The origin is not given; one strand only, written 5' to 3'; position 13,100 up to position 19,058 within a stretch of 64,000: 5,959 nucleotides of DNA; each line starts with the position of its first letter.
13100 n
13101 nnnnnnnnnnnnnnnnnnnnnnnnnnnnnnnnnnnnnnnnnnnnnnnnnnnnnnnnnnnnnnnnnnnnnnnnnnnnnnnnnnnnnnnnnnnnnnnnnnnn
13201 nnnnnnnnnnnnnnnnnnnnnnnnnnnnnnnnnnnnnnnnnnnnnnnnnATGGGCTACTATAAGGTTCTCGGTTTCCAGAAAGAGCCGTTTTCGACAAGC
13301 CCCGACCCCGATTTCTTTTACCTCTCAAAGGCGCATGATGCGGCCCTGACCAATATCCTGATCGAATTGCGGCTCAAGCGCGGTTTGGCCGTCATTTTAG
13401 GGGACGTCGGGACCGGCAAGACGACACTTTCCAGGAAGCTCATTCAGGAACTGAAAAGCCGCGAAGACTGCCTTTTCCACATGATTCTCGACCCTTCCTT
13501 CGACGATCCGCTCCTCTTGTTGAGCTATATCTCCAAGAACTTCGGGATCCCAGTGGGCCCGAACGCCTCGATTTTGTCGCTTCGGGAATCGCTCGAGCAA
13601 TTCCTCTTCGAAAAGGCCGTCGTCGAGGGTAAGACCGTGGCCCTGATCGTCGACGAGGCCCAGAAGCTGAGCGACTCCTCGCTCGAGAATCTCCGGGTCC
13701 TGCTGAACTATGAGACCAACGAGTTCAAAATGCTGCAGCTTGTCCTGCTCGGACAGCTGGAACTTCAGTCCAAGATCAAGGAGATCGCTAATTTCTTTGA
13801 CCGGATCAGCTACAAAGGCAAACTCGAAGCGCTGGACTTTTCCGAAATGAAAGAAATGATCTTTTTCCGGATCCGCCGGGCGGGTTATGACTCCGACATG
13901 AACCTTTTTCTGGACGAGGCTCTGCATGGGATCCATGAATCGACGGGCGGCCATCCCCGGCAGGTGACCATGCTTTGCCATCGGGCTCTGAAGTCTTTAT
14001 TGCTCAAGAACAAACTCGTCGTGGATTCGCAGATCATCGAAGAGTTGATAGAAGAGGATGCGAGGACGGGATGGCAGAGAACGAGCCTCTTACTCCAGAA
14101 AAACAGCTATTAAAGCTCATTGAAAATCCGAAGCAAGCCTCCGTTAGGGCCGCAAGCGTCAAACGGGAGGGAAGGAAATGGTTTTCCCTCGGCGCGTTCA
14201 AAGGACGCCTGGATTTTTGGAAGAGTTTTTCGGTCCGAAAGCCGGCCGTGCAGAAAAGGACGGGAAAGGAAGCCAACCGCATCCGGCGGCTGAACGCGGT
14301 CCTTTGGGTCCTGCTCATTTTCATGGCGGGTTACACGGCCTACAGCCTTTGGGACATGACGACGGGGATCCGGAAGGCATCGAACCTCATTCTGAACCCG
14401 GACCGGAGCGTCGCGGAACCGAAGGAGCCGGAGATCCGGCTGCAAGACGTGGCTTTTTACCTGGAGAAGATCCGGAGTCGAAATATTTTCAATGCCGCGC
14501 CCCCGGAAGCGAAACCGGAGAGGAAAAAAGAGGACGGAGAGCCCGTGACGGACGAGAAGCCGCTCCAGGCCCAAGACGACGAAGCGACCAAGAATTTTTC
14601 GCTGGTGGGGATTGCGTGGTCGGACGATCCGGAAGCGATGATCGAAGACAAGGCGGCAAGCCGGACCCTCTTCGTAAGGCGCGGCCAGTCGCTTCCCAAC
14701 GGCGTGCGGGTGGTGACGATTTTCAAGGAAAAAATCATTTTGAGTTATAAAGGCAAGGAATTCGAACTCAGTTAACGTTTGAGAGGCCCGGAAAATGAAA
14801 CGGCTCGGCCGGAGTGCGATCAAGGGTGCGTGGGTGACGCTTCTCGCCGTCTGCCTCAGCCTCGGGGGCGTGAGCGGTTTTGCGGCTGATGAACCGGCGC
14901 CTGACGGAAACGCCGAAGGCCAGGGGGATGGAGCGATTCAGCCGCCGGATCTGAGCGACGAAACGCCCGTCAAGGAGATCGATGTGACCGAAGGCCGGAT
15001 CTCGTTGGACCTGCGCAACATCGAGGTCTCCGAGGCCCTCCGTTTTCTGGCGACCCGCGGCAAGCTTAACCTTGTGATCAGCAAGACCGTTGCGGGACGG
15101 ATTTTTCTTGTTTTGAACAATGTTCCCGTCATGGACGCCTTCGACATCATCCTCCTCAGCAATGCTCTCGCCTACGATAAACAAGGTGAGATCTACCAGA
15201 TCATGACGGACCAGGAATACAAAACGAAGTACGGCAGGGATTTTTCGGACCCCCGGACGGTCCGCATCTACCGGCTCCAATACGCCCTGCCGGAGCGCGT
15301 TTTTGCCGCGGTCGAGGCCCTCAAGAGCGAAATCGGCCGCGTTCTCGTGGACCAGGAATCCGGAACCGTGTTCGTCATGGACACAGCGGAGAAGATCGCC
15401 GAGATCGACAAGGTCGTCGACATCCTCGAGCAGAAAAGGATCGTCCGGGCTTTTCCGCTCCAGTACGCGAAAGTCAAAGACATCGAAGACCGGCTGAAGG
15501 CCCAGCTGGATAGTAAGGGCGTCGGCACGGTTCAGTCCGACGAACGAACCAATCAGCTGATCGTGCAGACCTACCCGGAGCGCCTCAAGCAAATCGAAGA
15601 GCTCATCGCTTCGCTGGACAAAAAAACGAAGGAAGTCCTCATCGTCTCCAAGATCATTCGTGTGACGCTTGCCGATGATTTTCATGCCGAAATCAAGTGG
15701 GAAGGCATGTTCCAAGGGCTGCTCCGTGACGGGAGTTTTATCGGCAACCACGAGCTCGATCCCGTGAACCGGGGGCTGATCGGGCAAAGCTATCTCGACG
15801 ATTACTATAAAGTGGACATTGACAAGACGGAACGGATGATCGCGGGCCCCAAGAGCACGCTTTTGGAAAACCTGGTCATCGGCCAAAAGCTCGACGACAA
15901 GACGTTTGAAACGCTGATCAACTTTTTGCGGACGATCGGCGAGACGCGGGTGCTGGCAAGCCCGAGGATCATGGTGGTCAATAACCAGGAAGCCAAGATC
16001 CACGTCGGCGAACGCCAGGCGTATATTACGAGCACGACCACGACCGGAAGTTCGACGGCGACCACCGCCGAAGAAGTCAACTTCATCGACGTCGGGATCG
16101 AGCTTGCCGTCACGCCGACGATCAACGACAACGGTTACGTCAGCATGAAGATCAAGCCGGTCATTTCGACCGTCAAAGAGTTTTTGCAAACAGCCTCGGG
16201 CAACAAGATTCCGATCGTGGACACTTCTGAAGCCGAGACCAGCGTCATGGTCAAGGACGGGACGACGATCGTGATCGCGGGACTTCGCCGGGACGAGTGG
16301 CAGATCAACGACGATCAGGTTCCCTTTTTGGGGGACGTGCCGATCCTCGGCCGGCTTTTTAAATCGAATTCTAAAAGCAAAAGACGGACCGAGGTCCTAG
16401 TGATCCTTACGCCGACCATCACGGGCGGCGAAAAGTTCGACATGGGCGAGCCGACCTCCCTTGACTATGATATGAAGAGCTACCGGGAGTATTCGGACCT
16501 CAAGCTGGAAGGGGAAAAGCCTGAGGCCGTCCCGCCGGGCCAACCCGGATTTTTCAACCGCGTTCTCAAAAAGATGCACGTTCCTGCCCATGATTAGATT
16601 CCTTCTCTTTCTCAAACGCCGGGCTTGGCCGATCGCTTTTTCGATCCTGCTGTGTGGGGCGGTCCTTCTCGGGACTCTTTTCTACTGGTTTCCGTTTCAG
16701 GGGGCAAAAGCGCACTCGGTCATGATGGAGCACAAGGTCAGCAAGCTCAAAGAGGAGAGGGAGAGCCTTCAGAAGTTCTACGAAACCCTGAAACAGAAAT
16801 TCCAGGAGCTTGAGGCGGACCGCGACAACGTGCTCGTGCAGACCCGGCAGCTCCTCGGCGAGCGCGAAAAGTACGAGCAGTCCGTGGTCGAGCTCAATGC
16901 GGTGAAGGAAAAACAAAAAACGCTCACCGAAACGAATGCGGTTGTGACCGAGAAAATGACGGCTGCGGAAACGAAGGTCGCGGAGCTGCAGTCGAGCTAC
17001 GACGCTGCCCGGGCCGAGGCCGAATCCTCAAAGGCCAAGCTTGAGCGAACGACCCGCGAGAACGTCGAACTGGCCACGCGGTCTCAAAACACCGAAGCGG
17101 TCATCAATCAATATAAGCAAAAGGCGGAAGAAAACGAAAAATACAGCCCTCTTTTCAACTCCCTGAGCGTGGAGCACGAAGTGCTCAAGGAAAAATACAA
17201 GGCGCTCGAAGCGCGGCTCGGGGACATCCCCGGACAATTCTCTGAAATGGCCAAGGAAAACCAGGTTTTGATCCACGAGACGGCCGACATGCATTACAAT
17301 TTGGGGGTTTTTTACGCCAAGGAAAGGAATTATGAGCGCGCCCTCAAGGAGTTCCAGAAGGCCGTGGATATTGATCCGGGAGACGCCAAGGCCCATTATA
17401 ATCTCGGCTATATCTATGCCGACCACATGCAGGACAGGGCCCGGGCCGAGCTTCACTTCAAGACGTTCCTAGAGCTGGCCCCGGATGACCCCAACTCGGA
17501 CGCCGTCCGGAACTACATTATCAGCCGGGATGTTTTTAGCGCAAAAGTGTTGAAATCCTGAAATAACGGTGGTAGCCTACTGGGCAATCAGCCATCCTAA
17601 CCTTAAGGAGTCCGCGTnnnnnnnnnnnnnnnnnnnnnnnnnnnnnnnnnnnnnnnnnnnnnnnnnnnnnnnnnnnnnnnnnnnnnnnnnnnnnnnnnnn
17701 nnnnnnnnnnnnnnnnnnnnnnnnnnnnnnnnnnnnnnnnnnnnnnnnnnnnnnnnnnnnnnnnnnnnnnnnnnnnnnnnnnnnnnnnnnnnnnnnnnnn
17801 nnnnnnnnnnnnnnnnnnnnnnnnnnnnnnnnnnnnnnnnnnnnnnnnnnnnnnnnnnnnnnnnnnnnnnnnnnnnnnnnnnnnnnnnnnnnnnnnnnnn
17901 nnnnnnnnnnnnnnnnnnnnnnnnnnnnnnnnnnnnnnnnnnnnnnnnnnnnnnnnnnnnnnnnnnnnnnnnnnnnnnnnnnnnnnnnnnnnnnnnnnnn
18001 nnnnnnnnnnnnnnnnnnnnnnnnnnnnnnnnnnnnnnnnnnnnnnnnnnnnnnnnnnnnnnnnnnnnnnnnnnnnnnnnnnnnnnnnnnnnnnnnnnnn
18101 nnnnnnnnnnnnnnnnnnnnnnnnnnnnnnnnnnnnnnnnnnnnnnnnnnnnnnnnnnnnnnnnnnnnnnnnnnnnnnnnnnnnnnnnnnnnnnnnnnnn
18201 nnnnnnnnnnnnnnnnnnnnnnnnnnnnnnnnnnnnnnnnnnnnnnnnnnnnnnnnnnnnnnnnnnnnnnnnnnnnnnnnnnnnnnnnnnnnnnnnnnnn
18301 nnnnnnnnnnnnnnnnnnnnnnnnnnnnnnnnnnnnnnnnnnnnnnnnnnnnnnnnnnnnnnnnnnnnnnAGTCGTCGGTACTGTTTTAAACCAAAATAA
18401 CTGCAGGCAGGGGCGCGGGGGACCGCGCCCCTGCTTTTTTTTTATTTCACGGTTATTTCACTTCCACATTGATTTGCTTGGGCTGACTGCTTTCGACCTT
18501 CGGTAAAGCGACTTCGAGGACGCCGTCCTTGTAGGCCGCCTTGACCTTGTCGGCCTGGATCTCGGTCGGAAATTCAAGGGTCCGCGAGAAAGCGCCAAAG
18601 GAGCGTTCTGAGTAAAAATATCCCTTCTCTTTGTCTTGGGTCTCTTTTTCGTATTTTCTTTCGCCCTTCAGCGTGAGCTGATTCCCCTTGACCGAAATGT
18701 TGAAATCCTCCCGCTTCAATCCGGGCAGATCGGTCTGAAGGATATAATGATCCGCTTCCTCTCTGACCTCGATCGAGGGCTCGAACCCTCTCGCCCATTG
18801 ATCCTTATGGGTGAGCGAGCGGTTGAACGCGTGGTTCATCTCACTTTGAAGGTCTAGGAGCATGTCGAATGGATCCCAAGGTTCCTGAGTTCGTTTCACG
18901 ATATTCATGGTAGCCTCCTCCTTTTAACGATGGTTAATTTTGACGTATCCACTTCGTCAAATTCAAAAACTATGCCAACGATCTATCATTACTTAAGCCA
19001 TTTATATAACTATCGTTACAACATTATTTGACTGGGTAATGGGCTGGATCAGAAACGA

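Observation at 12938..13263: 84-aa MerR/BldC-like HTH-only regulator with a perfect palindromic operator leading the gspA-gspB/C-gspD unit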

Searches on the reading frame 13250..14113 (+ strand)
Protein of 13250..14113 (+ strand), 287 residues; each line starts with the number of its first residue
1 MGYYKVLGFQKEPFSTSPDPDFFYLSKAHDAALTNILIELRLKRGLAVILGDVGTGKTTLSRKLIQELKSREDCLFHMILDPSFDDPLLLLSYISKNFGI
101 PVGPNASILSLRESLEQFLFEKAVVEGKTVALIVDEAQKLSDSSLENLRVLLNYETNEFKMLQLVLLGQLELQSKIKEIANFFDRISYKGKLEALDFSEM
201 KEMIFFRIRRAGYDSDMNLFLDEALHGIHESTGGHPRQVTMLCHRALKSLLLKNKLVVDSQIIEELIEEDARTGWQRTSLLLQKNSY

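Call 6: search_protein_families(library=pfam, proteins=[window:13250-14113:+], max_evalue=0.01)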
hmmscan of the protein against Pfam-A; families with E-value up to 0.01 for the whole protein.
window:13250-14113:+ (287 aa): 11 families
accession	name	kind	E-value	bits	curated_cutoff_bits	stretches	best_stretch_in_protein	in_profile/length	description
PF13401.12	AAA_22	-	8.8e-21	75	27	1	43-174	4-128/130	AAA domain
PF13191.12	AAA_16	-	1.1e-07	32.9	32.6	1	29-153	8-157/167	AAA ATPase domain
PF01637.24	ATPase_2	-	4.3e-07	30.4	33.2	1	46-241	22-224/225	ATPase domain predominantly from Archaea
PF13173.12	AAA_14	-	8.5e-05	23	27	1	46-200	4-128/129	AAA domain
PF13245.12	AAA_19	-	0.00088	19.9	25.1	0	39-73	6-40/134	AAA domain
PF20720.3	nSTAND3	-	0.0013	18.9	27.2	1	43-73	16-46/155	Novel STAND NTPase 3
PF02367.23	TsaE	-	0.0019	18.6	26.6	1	38-72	15-49/128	Threonylcarbamoyl adenosine biosynthesis protein TsaE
PF24883.2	NPHP3_N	-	0.003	18.2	24.8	0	45-74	23-52/164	Nephrocystin 3, N-terminal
PF05729.18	NACHT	-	0.0062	16.8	26.7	0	48-72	4-28/167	NACHT domain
PF09848.15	SLFN-g3_helicase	-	0.0071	16.1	24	0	46-144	3-95/354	Schlafen group 3, DNA/RNA helicase domain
PF04851.21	ResIII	-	0.0081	16.5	22.5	0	31-71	10-50/164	Type III restriction enzyme, res subunit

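Call 7: search_protein_families(library=ncbifam, proteins=[window:13250-14113:+], max_evalue=0.01)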
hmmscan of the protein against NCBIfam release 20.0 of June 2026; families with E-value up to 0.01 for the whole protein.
window:13250-14113:+ (287 aa): 6 families
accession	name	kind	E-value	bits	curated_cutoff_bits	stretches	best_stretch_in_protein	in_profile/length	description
TIGR03015.1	pepcterm_ATPase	hypoth_equivalog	2.3e-53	181.3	324.5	1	3-269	2-265/269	XrtA/PEP-CTERM system-associated ATPase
TIGR02315.1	ABC_phnC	equivalog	0.00067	19.1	266.1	0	31-65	16-49/243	phosphonate ABC transporter ATP-binding protein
TIGR01447.1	recD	equivalog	0.0015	17.2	310.15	1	26-71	145-190/597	exodeoxyribonuclease V subunit alpha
NF041000.1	ATPase_ComGA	equivalog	0.004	16.2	300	1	39-82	123-166/267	competence type IV pilus ATPase ComGA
TIGR03880.1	KaiC_arch_3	hypoth_equivalog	0.0051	16.4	249.45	0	43-76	15-49/224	KaiC domain-containing protein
NF011056.0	PRK14489.1-1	equivalog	0.0095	15.1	379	0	40-71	199-230/363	bifunctional molybdenum cofactor guanylyltransferase MobA/molybdopterin-guanine dinucleotide biosynthesis adaptor protein MobB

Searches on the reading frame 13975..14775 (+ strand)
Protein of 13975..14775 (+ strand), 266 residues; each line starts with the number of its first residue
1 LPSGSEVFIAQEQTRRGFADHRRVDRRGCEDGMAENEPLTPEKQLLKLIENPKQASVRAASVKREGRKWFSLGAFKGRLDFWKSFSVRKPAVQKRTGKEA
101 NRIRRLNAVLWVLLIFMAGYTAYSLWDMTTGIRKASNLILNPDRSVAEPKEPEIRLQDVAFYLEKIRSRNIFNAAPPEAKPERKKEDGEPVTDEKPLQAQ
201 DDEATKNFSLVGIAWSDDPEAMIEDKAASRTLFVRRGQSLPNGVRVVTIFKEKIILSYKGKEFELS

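Call 6: search_protein_families(library=pfam, proteins=[window:13975-14775:+], max_evalue=0.01)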
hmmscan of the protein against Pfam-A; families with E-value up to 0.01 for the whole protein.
window:13975-14775:+ (266 aa): 2 families
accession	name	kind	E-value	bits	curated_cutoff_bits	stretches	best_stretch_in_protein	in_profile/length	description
PF11356.14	T2SSC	-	3.5e-07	30.6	27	1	111-265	1-139/141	Type II secretion system protein C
PF16537.11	T2SSB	-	3.8e-05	23.7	28.4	1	234-265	27-58/60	Type II secretion system protein B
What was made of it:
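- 14071..14775 (+): GspB/GspC-like membrane protein. Pfam T2SSC and T2SSB hits (call 6).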

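Call 7: search_protein_families(library=ncbifam, proteins=[window:13975-14775:+], max_evalue=0.01)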
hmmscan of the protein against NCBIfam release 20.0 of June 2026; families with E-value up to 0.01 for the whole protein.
window:13975-14775:+ (266 aa): 3 families
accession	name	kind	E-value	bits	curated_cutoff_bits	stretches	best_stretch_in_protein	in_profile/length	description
NF041515.1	GspC_delta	equivalog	2.6e-11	43.8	150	1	109-262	3-158/311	type II secretion system protein GspC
TIGR01713.1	typeII_sec_gspC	equivalog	0.0007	19.3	101.6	1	108-265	2-142/259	type II secretion system protein GspC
NF007242.0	PRK09681.1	equivalog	0.0029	16.7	561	1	101-263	35-181/319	type II secretion system protein GspC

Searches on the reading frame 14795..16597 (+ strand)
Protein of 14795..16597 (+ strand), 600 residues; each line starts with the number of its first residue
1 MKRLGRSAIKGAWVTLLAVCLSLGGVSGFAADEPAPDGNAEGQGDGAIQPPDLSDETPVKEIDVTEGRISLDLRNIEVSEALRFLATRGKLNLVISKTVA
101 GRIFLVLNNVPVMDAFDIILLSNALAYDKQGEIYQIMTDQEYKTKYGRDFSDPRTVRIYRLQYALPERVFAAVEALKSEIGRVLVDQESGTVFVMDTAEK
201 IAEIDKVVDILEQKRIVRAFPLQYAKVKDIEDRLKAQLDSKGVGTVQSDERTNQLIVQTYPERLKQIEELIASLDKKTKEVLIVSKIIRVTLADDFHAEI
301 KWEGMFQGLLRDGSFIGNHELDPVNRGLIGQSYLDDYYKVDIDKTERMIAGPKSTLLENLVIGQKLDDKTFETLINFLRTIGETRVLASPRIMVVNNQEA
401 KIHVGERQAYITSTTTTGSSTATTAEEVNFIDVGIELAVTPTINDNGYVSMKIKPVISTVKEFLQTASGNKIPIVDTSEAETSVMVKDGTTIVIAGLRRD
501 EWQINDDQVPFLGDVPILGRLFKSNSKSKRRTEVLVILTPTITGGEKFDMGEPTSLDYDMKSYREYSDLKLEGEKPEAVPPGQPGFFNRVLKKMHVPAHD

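Call 6: search_protein_families(library=pfam, proteins=[window:14795-16597:+], max_evalue=0.01)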
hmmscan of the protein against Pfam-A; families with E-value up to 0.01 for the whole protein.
window:14795-16597:+ (600 aa): 3 families
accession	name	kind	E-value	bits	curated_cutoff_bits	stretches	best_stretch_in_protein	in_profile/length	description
PF00263.26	Secretin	-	3.1e-49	167.2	27.5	1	378-542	2-167/169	Bacterial type II and III secretion system protein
PF03958.22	Secretin_N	-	1.1e-21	77.2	28.2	2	217-277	1-66/69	Bacterial type II/III secretion system short domain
PF07660.19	STN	-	0.0064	16.7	28.4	0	92-132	2-45/52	Secretin and TonB N terminus short domain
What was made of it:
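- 14795..16597 (+): Secretin (GspD/PilQ-type), 600 aa. Pfam Secretin and Secretin_N (call 6).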

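Call 7: search_protein_families(library=ncbifam, proteins=[window:14795-16597:+], max_evalue=0.01)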
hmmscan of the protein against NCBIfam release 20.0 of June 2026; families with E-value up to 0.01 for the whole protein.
window:14795-16597:+ (600 aa): 9 families
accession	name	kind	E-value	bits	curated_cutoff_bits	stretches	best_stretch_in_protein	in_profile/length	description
TIGR02515.1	IV_pilus_PilQ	subfamily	1.2e-75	255.2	284.35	2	217-542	99-426/428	type IV pilus secretin PilQ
TIGR02517.1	type_II_gspD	equivalog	2.1e-72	244.5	351.35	2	244-543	301-590/600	type II secretion system secretin GspD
TIGR02519.1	pilus_MshL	equivalog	5.1e-52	176.7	250.2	1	250-542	5-289/290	pilus (MSHA type) biogenesis protein MshL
NF010083.0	PRK13568.1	equivalog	1.4e-45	155.8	554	3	376-542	257-416/419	DNA uptake porin HofQ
NF007851.2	PRK10560.1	exception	1.5e-37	129.4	598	3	383-542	256-408/412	DNA uptake porin HofQ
TIGR02516.1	type_III_yscC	equivalog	5.4e-34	117.5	238.45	1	244-542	199-460/463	type III secretion system outer membrane ring subunit SctC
NF042912.1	Amuc_1098_fam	equivalog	1.2e-23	83.1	750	1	471-542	722-795/805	Amuc_1098 family type IV pilus outer membrane protein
TIGR02520.1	pilus_B_mal_scr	equivalog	6.5e-17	61.3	287.65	2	373-540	341-511/513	PilN family type IVB pilus formation outer membrane protein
NF011873.0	PRK15346.1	equivalog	9.4e-17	60.8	524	2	370-531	328-482/499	EscC/YscC/HrcC family type III secretion system outer membrane ring protein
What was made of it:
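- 14795..16597 (+): NCBIfam PilQ and GspD matches below their cutoffs (call 7).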

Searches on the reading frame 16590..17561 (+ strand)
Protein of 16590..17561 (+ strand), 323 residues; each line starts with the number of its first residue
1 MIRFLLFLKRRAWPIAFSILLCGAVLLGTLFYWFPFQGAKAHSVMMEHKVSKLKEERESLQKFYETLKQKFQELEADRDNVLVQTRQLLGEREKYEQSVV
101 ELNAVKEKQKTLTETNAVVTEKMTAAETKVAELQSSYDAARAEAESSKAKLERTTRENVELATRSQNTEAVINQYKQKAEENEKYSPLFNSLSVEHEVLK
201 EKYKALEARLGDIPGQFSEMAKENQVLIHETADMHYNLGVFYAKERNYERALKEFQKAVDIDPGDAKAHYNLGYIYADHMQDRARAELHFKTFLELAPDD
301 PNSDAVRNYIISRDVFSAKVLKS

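Call 6: search_protein_families(library=pfam, proteins=[window:16590-17561:+], max_evalue=0.01)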
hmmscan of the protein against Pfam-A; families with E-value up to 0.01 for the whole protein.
window:16590-17561:+ (323 aa): 17 families
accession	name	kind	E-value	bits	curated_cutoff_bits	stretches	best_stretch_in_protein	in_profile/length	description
PF13181.12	TPR_8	-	2.5e-11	43.2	25.7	1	232-264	1-33/34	Tetratricopeptide repeat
PF07719.23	TPR_2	-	4.7e-11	42.3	27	1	233-265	2-34/34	Tetratricopeptide repeat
PF00515.34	TPR_1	-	6.6e-10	38.8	27.8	1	232-264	1-33/34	Tetratricopeptide repeat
PF13431.12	TPR_17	-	5.7e-09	36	24.4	1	255-278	2-25/34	Tetratricopeptide repeat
PF13414.12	TPR_11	-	2.7e-08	33.8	26.8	1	247-277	9-39/42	TPR repeat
PF13432.12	TPR_16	-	6.5e-07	30.1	32.7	1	230-266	29-65/65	Tetratricopeptide repeat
PF13176.12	TPR_7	-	6.9e-07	29.3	27.9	0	236-266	3-35/36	Tetratricopeptide repeat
PF14559.12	TPR_19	-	7.3e-06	26.7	25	1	244-302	3-60/68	Tetratricopeptide repeat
PF13851.11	GAS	-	7.7e-06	25.9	32.3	1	121-225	33-137/200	Growth-arrest specific micro-tubule binding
PF13424.12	TPR_12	-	2.9e-05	24.6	30.1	1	230-297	1-75/77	Tetratricopeptide repeat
PF13371.12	TPR_9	-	3.1e-05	24.3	35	1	241-308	4-70/73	Tetratricopeptide repeat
PF13428.12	TPR_14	-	6.4e-05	23.7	23.5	1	235-274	4-43/44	Tetratricopeptide repeat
PF13174.12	TPR_6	-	8.8e-05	23.3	26.3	0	236-263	4-31/33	Tetratricopeptide repeat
PF24319.2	DUF7491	-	0.0016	19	30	0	47-88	48-89/90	Coiled-coil region of unknown function (DUF7491)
PF09789.14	CC149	-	0.0018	18.1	30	0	133-230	14-111/316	Coiled-coil domain-containing protein 149-A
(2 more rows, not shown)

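Call 7: search_protein_families(library=ncbifam, proteins=[window:16590-17561:+], max_evalue=0.01)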
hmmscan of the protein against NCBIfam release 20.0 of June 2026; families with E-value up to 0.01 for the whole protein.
window:16590-17561:+ (323 aa): 18 families
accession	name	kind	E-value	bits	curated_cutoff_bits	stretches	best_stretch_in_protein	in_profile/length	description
TIGR02521.1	type_IV_pilW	equivalog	8e-11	41.9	154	1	223-302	22-100/234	type IV pilus biogenesis/stability protein PilW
NF040959.1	MamA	equivalog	1e-09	38.1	200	1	230-296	137-202/204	magnetosome protein MamA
NF033762.1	social_mot_Tgl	equivalog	7.5e-08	32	225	1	230-300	29-99/252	social motility TPR repeat lipoprotein Tgl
TIGR02917.1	PEP_TPR_lipo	equivalog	1.1e-07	30.1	312.2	1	232-302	770-838/899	XrtA/PEP-CTERM system TPR-repeat protein PrsT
TIGR02169.1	SMC_prok_A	equivalog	1.4e-07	29.6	729.4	1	43-260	240-452/1165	chromosome segregation protein SMC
NF047558.1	TPR_END_plus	domain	8.4e-07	28.8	32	1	235-265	2-32/56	TPR end-of-group domain-containing protein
NF047507.1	TPR_BatC_Lepto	exception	2.7e-06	27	175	1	232-276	96-140/214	TPR repeat-containing protein BatC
TIGR02168.1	SMC_prok_B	equivalog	5.3e-06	24.5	567.35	1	46-258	265-478/1181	chromosome segregation protein SMC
TIGR02552.1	LcrH_SycD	equivalog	8.1e-06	25.6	104.8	1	231-308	51-127/136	SycD/LcrH family type III secretion system chaperone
NF008391.2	PRK11189.1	equivalog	8.1e-05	22.2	250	1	230-312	97-177/297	lipoprotein NlpI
TIGR04211.1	SH3_and_anchor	equivalog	0.00014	21.5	65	1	48-136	66-154/198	TIGR04211 family SH3 domain-containing protein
NF002725.1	PRK02603.1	equivalog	0.00028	20.9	143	1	231-280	71-120/173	photosystem I assembly protein Ycf3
NF041035.1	Rad50_Halo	equivalog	0.0007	18.1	1000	1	40-255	238-445/883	DNA double-strand break repair ATPase Rad50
TIGR04523.1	Mplasa_alph_rch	subfamily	0.0021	16.1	270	1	54-233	495-677/745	helix-rich protein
NF008188.0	PRK10941.1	equivalog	0.0037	16.8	391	1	242-311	191-259/269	invasion regulator SirB1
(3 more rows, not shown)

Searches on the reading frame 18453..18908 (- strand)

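Call 9: search_protein_families(library=pfam, proteins=[window:18453-18908:-], max_evalue=0.001)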
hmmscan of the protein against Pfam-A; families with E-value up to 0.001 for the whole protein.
window:18453-18908:- (151 aa): 2 families
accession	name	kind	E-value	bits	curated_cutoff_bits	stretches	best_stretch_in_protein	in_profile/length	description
PF00011.27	HSP20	-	2.5e-24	85.8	20.8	1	48-150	2-101/102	Hsp20/alpha crystallin family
PF17886.7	ArsA_HSP20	-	5.7e-08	32.6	22.5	1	53-134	2-62/63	HSP20-like domain found in ArsA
